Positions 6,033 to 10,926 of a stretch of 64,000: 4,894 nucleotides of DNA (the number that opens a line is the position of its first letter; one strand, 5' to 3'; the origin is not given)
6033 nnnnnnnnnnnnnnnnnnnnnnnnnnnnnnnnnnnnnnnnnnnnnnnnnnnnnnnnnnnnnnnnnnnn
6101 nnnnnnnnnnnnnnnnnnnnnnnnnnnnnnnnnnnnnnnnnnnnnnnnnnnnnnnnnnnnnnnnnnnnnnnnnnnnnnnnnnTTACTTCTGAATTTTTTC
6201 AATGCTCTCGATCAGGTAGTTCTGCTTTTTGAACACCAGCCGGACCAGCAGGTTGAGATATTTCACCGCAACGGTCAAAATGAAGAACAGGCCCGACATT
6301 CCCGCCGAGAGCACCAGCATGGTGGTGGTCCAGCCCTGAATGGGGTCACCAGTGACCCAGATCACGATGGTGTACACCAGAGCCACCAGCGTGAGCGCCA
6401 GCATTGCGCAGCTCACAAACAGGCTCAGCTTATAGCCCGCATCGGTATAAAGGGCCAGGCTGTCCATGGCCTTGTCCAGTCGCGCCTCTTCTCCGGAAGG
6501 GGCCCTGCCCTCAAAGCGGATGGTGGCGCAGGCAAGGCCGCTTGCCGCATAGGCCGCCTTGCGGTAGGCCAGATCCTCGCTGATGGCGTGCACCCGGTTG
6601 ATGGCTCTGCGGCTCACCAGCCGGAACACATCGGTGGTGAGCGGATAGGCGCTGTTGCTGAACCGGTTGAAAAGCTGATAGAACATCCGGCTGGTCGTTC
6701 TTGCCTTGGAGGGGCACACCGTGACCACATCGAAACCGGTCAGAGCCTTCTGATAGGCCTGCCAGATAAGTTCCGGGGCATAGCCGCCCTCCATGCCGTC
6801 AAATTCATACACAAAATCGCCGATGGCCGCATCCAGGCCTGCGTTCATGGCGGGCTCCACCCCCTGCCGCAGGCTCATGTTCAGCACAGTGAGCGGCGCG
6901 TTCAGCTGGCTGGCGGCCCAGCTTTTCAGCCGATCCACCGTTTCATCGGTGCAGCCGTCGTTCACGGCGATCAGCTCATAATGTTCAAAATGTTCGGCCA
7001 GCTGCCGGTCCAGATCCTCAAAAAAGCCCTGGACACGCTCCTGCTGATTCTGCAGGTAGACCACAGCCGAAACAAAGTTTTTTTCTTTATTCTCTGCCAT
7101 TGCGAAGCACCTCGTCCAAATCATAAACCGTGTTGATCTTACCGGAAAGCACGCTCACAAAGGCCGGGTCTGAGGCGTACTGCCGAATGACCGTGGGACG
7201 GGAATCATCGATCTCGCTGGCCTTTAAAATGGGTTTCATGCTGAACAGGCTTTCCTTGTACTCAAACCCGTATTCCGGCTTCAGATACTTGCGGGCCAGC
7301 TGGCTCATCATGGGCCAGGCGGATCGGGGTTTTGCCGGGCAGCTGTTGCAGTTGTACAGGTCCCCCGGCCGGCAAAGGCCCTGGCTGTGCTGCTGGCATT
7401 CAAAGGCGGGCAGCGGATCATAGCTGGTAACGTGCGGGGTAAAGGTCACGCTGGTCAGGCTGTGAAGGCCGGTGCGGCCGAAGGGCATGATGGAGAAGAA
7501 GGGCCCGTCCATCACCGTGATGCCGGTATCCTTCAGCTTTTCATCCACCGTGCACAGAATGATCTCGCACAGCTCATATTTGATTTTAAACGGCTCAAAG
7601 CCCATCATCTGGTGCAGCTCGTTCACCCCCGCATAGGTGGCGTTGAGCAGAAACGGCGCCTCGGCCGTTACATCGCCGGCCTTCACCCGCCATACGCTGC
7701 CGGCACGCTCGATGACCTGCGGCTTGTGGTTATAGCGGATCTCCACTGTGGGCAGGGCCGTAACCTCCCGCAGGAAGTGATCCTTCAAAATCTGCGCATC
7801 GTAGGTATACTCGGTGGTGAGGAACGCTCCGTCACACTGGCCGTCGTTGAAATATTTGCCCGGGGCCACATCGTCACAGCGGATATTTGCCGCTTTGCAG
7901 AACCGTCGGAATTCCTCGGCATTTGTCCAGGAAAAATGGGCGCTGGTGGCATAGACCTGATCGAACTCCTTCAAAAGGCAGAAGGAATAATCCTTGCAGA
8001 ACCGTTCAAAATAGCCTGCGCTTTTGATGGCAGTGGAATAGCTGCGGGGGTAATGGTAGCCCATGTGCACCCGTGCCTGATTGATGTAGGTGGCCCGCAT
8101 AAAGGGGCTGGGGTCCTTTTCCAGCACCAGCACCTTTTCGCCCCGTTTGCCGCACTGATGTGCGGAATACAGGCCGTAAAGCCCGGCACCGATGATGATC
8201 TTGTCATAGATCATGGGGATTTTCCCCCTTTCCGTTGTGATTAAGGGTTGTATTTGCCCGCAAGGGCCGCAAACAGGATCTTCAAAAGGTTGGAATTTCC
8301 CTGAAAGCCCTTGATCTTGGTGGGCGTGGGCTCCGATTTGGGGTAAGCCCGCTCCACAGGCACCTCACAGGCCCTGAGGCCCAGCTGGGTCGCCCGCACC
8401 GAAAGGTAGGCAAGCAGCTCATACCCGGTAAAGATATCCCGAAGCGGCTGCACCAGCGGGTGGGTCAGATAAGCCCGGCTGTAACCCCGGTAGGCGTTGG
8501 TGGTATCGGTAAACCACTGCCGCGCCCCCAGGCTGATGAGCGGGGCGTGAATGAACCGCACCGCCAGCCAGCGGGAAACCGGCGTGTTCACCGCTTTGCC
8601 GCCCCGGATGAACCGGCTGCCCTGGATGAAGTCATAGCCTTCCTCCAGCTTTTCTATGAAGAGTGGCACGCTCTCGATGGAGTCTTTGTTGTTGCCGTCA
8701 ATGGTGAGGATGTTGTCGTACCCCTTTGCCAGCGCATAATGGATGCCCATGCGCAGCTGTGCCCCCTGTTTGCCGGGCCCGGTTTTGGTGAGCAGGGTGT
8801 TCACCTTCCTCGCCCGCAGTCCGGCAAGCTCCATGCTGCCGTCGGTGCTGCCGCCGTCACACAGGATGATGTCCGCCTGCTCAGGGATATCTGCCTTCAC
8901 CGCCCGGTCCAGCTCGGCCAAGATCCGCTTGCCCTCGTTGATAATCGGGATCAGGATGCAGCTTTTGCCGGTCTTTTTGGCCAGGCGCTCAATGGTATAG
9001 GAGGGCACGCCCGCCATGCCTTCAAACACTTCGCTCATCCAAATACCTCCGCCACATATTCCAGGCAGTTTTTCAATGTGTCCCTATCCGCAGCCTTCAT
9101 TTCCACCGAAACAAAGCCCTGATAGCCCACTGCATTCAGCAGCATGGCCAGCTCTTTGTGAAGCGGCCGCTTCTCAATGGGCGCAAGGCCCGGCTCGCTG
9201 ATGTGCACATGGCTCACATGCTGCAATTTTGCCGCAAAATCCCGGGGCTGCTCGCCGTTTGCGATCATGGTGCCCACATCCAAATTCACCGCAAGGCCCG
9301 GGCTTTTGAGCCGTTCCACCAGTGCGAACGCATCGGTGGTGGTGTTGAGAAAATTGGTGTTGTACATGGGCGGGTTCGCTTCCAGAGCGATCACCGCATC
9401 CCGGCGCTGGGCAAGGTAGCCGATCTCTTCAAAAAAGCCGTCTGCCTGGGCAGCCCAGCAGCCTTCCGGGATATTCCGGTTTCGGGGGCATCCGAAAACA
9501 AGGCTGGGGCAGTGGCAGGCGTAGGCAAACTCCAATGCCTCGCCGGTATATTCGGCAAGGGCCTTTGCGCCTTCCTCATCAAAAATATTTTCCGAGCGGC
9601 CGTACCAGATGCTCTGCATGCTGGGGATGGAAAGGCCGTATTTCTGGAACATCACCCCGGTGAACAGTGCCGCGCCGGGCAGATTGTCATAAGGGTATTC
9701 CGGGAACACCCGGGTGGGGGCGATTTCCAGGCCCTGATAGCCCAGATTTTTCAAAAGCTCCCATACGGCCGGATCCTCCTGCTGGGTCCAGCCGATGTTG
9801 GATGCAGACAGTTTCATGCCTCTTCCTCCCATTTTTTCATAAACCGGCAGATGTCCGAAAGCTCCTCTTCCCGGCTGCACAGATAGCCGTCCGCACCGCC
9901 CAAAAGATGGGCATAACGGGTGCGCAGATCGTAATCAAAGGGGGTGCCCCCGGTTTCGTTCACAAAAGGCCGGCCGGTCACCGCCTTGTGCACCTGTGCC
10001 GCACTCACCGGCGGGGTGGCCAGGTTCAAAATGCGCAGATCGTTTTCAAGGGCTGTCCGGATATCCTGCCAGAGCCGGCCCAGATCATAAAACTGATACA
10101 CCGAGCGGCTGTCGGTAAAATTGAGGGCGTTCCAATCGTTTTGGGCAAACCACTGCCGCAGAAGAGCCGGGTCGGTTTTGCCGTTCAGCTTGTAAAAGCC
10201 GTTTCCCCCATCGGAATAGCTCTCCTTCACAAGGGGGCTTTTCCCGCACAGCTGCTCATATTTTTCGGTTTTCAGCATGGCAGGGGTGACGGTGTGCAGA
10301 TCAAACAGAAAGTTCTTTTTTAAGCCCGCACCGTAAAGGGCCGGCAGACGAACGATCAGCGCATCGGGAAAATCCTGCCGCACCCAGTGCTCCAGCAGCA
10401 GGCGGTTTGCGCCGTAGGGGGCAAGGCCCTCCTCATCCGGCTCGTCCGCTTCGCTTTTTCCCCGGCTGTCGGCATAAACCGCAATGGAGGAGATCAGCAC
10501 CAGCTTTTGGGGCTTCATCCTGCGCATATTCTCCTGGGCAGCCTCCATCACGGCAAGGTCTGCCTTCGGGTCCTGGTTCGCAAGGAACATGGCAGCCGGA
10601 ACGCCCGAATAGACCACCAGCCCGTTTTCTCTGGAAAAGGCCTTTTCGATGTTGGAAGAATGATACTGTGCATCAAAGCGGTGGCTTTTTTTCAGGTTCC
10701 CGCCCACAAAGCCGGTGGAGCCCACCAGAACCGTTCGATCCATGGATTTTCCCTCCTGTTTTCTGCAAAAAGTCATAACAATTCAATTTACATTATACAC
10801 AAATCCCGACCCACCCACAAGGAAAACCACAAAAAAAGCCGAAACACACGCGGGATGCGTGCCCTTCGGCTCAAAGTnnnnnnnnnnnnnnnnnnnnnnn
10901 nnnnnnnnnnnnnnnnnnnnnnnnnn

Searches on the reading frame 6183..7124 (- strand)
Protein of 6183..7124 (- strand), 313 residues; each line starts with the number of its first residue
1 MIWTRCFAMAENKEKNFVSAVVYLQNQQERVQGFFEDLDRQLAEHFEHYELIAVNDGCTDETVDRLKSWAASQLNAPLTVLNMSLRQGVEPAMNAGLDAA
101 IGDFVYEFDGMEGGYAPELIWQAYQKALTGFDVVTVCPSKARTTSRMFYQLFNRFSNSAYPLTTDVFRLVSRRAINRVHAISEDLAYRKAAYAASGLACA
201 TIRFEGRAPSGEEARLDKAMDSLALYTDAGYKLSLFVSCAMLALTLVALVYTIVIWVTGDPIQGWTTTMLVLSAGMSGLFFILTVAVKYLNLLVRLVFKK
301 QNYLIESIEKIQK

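Call 10: search_protein_families(library=pfam, proteins=[window:6183-7124:-], max_evalue=0.001)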
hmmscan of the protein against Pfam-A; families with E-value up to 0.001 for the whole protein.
window:6183-7124:- (313 aa): 1 family
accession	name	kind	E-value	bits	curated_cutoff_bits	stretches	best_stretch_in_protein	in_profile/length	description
PF00535.33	Glycos_transf_2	-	4.5e-10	40.1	23.3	1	19-109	1-86/168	Glycosyl transferase family 2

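Call 77: search_protein_families(library=ncbifam, proteins=[window:6183-7124:-], max_evalue=0.01)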
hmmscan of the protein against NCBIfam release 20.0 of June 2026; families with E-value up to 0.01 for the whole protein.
window:6183-7124:- (313 aa): 10 families
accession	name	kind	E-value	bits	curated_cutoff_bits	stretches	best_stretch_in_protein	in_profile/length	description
NF047588.1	GlcsyltransPgfSStrep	equivalog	2.5e-20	72.9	500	1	18-306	3-303/308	glycosyltransferase PgfS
NF007482.0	PRK10073.1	equivalog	7e-11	41.7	423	1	14-106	4-90/334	glycosyltransferase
TIGR03937.1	PgaC_IcaA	equivalog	1.3e-09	37.6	422.3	1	10-110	39-134/407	poly-beta-1,6-N-acetyl-D-glucosamine synthase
NF007986.1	PRK10714.1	equivalog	2e-07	30.4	529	1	16-139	6-127/316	undecaprenyl-phosphate 4-deoxy-4-formamido-L-arabinose transferase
NF041875.1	EPS_EpsD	equivalog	4.3e-06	26.3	370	1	18-109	1-87/325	exopolysaccharide biosynthesis glycosyltransferase EpsD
TIGR03965.1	mycofact_glyco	equivalog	4.6e-05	22.5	280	1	12-105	70-158/467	mycofactocin biosynthesis glycosyltransferase MftF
NF047683.1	TeichurnBiosyTuaG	equivalog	0.00029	20.6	400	1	39-109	26-94/252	teichuronic acid biosynthesis protein TuaG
NF010496.0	PRK13915.1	equivalog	0.00046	19.4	262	1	8-108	23-123/307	glucosyl-3-phosphoglycerate synthase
NF050050.1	ProtGlycPglI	equivalog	0.00093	18.7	500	1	40-109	23-91/306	GalNAc(5)-diNAcBac-PP-undecaprenol beta-1,3-glucosyltransferase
NF053739.1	GlytfEpsEBac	equivalog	0.0068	15.4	450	0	21-111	6-92/265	glycosyltransferase EpsE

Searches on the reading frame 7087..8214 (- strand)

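Call 10: search_protein_families(library=pfam, proteins=[window:7087-8214:-], max_evalue=0.001)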
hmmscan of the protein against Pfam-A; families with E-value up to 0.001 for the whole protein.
window:7087-8214:- (375 aa): 4 families
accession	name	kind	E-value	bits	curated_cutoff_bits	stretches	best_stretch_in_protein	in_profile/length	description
PF01266.30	DAO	-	1.3e-14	54.9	27.9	1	6-212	3-220/353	FAD dependent oxidoreductase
PF13450.12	NAD_binding_8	-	7.4e-09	36.2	21.9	1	7-73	1-65/68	NAD(P)-binding Rossmann-like domain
PF00890.30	FAD_binding_2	-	1.8e-05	24.6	20.4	1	4-36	1-33/414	FAD binding domain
PF03486.20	HI0933_like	-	0.00049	20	50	1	4-36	2-34/244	HI0933-like protein Rossmann domain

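Call 77: search_protein_families(library=ncbifam, proteins=[window:7087-8214:-], max_evalue=0.01)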
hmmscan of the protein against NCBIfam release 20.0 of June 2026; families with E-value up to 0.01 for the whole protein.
window:7087-8214:- (375 aa): 17 families
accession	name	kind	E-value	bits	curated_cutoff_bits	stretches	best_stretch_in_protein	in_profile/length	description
NF033460.1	glycerol3P_ox_II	equivalog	7e-06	25.4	460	1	3-54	2-53/361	type 2 glycerol-3-phosphate oxidase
TIGR03197.1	MnmC_Cterm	equivalog_domain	2.5e-05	23.5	174.2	1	6-68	3-65/400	FAD-dependent 5-carboxymethylaminomethyl-2-thiouridine(34) oxidoreductase MnmC1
NF001933.0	PRK00711.1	subfamily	2.6e-05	23.4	383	1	6-57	4-55/429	D-amino acid dehydrogenase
TIGR03364.1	HpnW_proposed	hypoth_equivalog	7.9e-05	21.9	285.1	1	3-79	1-77/365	TIGR03364 family FAD-dependent oxidoreductase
NF008726.1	PRK11728.1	equivalog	0.00012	21.1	299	1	3-76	1-79/389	L-2-hydroxyglutarate oxidase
TIGR01377.1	soxA_mon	subfamily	0.00038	19.3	479.65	1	3-49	1-47/381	amino oxidase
NF002480.1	PRK01747.1-1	equivalog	0.00076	18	540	1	5-47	251-293/645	bifunctional tRNA (5-methylaminomethyl-2-thiouridine)(34)-methyltransferase MnmC2/FAD-dependent 5-carboxymethylaminomethyl-2-thiouridine(34)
NF003726.0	PRK05329.2-5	equivalog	0.00086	18.2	354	1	3-33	2-32/415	glycerol-3-phosphate dehydrogenase subunit GlpB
TIGR02730.1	carot_isom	equivalog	0.0016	17.3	586.9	1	3-39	1-37/493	carotenoid isomerase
TIGR00031.1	UDP-GALP_mutase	equivalog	0.0021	17.1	303.75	1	3-33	2-32/378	UDP-galactopyranose mutase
TIGR00275.1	TIGR00275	subfamily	0.0024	16.8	183.8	1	6-36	2-32/401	aminoacetone oxidase family FAD-binding enzyme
NF009472.0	PRK12834.1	equivalog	0.0027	16.2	476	1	3-36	5-38/550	FAD-binding dehydrogenase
TIGR01001.2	MetA_succinyl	equivalog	0.003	16.9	495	1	45-164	145-264/304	homoserine O-succinyltransferase MetA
NF005560.0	PRK07233.1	equivalog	0.003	16.5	252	1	7-36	5-34/435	hypothetical protein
NF045637.1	carotdesatCrtDProt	equivalog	0.0035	15.9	580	1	6-52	2-50/485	1-hydroxycarotenoid 3,4-desaturase CrtD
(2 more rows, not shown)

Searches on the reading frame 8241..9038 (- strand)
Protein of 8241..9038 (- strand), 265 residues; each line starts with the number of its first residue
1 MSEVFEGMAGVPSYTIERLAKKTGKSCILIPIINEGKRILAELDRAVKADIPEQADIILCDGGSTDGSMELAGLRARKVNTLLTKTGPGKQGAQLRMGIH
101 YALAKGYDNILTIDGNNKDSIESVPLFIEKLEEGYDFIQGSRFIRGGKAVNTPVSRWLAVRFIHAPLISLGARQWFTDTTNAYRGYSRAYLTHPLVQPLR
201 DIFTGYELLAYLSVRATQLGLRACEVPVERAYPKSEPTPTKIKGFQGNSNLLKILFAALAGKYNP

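Call 10: search_protein_families(library=pfam, proteins=[window:8241-9038:-], max_evalue=0.001)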
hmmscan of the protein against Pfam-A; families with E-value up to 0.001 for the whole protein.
window:8241-9038:- (265 aa): 1 family
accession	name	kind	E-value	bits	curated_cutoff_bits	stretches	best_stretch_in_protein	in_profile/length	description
PF00535.33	Glycos_transf_2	-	3.6e-08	34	23.3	1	27-184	1-157/168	Glycosyl transferase family 2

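Call 77: search_protein_families(library=ncbifam, proteins=[window:8241-9038:-], max_evalue=0.01)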
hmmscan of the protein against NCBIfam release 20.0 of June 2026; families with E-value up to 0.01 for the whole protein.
window:8241-9038:- (265 aa): 7 families
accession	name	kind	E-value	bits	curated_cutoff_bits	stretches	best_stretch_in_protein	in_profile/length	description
TIGR04182.1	glyco_TIGR04182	equivalog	8.1e-11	41.8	325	1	26-257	2-216/293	S-layer glycoprotein N-glycosyltransferase AglJ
NF058614.1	PPMAGASynPpgS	equivalog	5.9e-09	35.7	370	1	28-189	4-160/226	polyprenyl-phospho-N-acetylgalactosaminyl synthase PpgS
NF041391.1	DPhHxTase_Halo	equivalog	7.8e-08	31.6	375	1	47-229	17-182/213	dolichyl-phosphate hexose transferase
NF007986.1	PRK10714.1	equivalog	1.4e-07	30.9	529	1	22-229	4-199/316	undecaprenyl-phosphate 4-deoxy-4-formamido-L-arabinose transferase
NF047588.1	GlcsyltransPgfSStrep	equivalog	1.1e-06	28.1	500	1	27-155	4-134/308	glycosyltransferase PgfS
TIGR04283.1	glyco_like_mftF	equivalog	1.2e-06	28.3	182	1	28-102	3-71/221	TIGR04283 family arsenosugar biosynthesis glycosyltransferase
TIGR03937.1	PgaC_IcaA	equivalog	0.0011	18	422.3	1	23-117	44-136/407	poly-beta-1,6-N-acetyl-D-glucosamine synthase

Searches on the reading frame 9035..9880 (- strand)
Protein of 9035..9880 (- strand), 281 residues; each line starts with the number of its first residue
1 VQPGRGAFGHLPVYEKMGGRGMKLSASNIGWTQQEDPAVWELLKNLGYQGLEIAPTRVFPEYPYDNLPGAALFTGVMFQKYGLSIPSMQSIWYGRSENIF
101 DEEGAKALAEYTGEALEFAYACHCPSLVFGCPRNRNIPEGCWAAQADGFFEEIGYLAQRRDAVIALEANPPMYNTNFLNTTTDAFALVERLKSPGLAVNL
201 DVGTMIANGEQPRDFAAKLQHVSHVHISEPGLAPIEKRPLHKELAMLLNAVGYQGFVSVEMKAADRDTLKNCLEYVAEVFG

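Call 10: search_protein_families(library=pfam, proteins=[window:9035-9880:-], max_evalue=0.001)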
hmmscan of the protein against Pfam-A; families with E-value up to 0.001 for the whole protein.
window:9035-9880:- (281 aa): 1 family
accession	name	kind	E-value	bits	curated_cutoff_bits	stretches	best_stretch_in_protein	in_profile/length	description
PF01261.30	AP_endonuc_2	-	4.5e-17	63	31.1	1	41-264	2-232/249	Xylose isomerase-like TIM barrel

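Call 77: search_protein_families(library=ncbifam, proteins=[window:9035-9880:-], max_evalue=0.01)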
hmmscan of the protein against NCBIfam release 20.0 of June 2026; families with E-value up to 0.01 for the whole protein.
window:9035-9880:- (281 aa): 4 families
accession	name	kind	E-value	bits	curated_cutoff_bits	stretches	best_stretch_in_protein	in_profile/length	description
NF043033.1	OxoTetrIsom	equivalog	2.1e-06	27.7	325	1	113-264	88-240/251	2-oxo-tetronate isomerase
TIGR03234.1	OH-pyruv-isom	equivalog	6.2e-06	25.7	353.45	1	114-266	88-245/254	hydroxypyruvate isomerase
NF041099.2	keto_glucon_epim_IolO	equivalog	7.8e-06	25.4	300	1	153-262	137-247/269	5-keto-L-gluconate epimerase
NF009689.0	PRK13210.1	subfamily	0.0015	17.7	200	1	157-245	143-228/286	L-ribulose-5-phosphate 3-epimerase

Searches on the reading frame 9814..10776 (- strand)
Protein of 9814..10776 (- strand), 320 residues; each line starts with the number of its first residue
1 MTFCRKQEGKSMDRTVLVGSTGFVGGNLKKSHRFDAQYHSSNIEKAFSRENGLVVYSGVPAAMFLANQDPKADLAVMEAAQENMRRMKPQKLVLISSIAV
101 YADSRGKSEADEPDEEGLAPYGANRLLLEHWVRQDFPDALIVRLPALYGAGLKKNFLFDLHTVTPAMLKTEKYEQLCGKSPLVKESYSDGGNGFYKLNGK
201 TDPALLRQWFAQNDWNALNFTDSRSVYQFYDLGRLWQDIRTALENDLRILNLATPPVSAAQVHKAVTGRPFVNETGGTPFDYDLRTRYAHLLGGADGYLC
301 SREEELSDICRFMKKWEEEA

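Call 10: search_protein_families(library=pfam, proteins=[window:9814-10776:-], max_evalue=0.001)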
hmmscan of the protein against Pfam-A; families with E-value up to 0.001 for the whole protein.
window:9814-10776:- (320 aa): 2 families
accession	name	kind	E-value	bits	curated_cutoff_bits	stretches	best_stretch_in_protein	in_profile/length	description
PF04321.23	RmlD_sub_bind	-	2.4e-07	30.6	27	1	42-160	42-163/287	RmlD substrate binding domain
PF01370.27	Epimerase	-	2.8e-06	27.4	20.9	1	58-168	76-190/240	NAD dependent epimerase/dehydratase family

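Call 77: search_protein_families(library=ncbifam, proteins=[window:9814-10776:-], max_evalue=0.01)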
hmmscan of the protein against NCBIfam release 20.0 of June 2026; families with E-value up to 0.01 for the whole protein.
window:9814-10776:- (320 aa): 2 families
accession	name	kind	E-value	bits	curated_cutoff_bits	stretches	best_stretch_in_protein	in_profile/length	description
TIGR01214.1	rmlD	equivalog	0.00021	20.5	224.05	0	118-158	121-161/285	dTDP-4-dehydrorhamnose reductase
NF043036.1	ErythonDh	equivalog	0.0019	17.5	325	1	82-147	109-179/321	D-erythronate dehydrogenase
